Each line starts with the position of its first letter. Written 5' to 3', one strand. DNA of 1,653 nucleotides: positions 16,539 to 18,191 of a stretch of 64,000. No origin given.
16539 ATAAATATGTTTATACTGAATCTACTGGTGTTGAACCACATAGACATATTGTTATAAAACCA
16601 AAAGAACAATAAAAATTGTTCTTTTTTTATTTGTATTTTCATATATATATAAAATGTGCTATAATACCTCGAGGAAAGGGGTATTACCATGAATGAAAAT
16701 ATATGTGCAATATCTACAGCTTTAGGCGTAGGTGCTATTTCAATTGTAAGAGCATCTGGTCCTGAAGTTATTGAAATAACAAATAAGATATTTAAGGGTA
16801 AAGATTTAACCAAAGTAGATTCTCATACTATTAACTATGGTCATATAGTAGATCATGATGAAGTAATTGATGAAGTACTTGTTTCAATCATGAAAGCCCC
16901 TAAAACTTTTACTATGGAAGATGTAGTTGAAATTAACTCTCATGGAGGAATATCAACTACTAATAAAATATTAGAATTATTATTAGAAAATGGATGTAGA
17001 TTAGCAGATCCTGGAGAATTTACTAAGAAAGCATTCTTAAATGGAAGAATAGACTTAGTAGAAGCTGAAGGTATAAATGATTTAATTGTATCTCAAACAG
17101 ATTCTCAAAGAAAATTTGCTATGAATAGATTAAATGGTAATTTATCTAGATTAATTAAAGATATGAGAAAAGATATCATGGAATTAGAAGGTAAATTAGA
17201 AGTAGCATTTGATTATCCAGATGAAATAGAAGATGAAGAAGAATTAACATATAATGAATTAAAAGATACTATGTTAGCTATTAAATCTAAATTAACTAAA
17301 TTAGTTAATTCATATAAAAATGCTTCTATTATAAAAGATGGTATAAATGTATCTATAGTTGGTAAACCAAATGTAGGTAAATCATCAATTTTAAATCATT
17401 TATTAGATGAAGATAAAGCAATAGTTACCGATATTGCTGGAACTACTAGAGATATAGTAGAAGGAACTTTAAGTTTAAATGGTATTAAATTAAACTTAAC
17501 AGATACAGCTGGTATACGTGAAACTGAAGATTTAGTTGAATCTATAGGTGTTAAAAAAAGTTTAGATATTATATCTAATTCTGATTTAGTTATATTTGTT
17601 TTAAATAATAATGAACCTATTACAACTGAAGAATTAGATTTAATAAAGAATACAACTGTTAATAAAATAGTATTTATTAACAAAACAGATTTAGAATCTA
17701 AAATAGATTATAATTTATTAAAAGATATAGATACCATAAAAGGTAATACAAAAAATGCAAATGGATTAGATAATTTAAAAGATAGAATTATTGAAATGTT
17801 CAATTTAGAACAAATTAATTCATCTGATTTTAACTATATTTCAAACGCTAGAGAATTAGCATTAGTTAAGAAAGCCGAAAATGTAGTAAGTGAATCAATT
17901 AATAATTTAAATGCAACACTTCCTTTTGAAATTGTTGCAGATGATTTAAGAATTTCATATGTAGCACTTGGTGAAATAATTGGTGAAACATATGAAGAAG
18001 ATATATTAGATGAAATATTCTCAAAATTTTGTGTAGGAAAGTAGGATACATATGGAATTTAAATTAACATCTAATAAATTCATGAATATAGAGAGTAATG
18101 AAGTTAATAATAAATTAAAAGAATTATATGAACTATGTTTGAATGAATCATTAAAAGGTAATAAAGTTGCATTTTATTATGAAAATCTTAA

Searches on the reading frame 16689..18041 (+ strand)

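Call 53: search_protein_families(library=pfam, proteins=[window:16689-18041:+], max_evalue=0.001)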
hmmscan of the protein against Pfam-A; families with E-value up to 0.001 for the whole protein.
window:16689-18041:+ (451 aa): 7 families
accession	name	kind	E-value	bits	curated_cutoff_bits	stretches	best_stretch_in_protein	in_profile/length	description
PF12631.12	MnmE_helical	-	2.8e-50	171.8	40.1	1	123-448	1-211/211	MnmE helical domain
PF10396.14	TrmE_N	-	2.1e-41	141.2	29.8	1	5-120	2-117/117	GTP-binding protein TrmE N-terminus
PF01926.29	MMR_HSR1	-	1.2e-23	83.8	21.9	1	221-332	2-113/113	50S ribosome-binding GTPase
PF02421.24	FeoB_N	-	6.4e-08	32.7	27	1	220-365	2-154/156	Ferrous iron transport protein B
PF00009.33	GTP_EFTU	-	1.2e-05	25.4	26.5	0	219-343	4-141/188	Elongation factor Tu GTP binding domain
PF00350.29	Dynamin_N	-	1.5e-05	25.6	27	0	221-257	1-36/168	Dynamin family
PF03193.22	RsgA_GTPase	-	2.3e-05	24.7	30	0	187-279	71-171/174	RsgA GTPase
